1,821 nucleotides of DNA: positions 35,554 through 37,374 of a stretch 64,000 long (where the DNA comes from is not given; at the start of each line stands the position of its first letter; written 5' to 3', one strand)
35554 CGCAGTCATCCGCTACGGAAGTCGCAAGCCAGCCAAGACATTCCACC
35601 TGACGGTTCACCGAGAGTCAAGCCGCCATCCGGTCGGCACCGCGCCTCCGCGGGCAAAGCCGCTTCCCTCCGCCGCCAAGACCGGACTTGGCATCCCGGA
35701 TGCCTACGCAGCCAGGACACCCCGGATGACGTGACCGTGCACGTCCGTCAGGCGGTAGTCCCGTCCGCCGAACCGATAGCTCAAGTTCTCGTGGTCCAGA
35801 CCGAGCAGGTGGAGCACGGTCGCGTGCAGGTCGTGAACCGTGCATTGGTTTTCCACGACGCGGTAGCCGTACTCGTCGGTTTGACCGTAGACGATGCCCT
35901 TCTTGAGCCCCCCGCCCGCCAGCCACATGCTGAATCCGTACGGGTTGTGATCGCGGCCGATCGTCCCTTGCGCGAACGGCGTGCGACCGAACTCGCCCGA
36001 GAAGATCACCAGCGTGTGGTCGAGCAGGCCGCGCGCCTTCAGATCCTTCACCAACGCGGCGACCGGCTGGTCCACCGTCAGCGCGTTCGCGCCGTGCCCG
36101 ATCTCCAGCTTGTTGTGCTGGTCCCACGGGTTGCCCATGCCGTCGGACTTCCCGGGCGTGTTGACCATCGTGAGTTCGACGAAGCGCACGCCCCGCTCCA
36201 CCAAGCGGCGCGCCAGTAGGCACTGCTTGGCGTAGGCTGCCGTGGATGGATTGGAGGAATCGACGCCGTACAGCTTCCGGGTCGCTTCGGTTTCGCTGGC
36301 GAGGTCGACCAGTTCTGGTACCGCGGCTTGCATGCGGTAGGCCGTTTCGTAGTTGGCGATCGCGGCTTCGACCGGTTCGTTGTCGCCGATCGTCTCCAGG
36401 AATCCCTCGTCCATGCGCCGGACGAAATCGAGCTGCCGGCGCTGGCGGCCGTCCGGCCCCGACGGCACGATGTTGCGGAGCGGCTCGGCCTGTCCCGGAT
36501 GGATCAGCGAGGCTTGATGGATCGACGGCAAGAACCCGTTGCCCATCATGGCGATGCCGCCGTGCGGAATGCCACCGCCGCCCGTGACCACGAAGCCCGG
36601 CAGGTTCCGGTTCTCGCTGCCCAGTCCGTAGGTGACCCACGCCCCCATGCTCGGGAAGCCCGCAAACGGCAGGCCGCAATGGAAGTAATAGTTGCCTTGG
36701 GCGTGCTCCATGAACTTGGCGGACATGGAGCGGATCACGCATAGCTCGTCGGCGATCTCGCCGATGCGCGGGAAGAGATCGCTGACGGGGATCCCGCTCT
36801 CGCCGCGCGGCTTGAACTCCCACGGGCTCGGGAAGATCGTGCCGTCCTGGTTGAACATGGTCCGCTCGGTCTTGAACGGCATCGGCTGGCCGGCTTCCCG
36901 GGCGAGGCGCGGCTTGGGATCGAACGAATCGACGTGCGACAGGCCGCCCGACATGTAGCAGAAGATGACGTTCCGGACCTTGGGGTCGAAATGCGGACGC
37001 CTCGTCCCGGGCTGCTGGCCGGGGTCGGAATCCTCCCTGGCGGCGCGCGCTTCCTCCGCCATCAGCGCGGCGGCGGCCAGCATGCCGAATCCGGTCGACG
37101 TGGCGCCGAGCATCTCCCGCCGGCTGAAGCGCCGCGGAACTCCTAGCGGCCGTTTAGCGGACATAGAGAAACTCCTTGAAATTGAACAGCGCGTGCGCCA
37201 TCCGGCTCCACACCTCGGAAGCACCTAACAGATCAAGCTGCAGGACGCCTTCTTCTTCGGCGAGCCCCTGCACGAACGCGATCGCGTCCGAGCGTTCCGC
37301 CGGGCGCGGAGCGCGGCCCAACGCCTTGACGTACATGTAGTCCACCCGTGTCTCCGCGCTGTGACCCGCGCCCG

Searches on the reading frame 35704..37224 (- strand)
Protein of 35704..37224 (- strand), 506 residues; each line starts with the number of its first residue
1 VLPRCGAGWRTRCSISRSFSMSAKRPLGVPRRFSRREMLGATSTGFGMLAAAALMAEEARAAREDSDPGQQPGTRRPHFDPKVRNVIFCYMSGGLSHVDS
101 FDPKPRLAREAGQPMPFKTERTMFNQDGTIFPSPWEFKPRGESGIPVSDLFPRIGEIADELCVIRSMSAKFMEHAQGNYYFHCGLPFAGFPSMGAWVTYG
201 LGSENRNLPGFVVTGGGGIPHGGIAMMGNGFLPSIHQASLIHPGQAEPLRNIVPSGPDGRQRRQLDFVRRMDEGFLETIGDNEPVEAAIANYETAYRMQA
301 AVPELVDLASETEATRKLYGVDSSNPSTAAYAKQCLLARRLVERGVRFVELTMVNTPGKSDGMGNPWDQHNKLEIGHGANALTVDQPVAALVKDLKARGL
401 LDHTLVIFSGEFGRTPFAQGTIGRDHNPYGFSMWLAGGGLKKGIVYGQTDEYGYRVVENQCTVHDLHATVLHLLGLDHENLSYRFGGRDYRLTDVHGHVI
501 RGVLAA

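Call 42: search_protein_families(library=pfam, proteins=[window:35704-37224:-], max_evalue=0.001)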
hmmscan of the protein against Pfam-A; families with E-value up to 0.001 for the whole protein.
window:35704-37224:- (506 aa): 1 family
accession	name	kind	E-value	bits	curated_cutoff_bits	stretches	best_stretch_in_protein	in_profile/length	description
PF07394.17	DUF1501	-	4.5e-142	474.3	27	1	84-504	2-390/390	Protein of unknown function (DUF1501)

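Call 74: find_homologous_proteins(query=window:35704-37224:-, max_evalue=1e-100)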
Query window:35704-37224:- (506 aa): 7967 proteins with E <= 1e-100 among 8000 candidates; the best 120 are listed.
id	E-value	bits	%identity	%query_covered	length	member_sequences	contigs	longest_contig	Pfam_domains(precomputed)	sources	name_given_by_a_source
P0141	0.0e+0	1109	98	96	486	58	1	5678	PF07394.18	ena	-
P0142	2.1e-287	972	87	93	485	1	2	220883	PF07394.18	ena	-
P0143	7.1e-284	960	85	94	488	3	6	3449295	PF07394.18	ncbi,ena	-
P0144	3.6e-282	955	85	94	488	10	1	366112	PF07394.18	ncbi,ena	-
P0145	1.2e-278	943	84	93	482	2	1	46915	PF07394.18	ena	-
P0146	1.7e-277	939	84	93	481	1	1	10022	PF07394.18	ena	-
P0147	6.5e-277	937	82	94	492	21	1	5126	PF07394.18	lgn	-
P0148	7.0e-277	937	84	94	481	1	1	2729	PF07394.18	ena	-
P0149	7.1e-277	937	84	93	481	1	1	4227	PF07394.18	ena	-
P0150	1.1e-276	937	83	96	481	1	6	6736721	PF07394.18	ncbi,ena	-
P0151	2.4e-276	936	84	94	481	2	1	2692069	PF07394.18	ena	-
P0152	2.5e-276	936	83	94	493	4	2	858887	PF07394.18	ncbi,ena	-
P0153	3.4e-276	935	82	96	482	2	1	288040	PF07394.18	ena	-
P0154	3.7e-276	935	84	93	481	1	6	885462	PF07394.18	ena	-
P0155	8.0e-276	934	82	96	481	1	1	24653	PF07394.18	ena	-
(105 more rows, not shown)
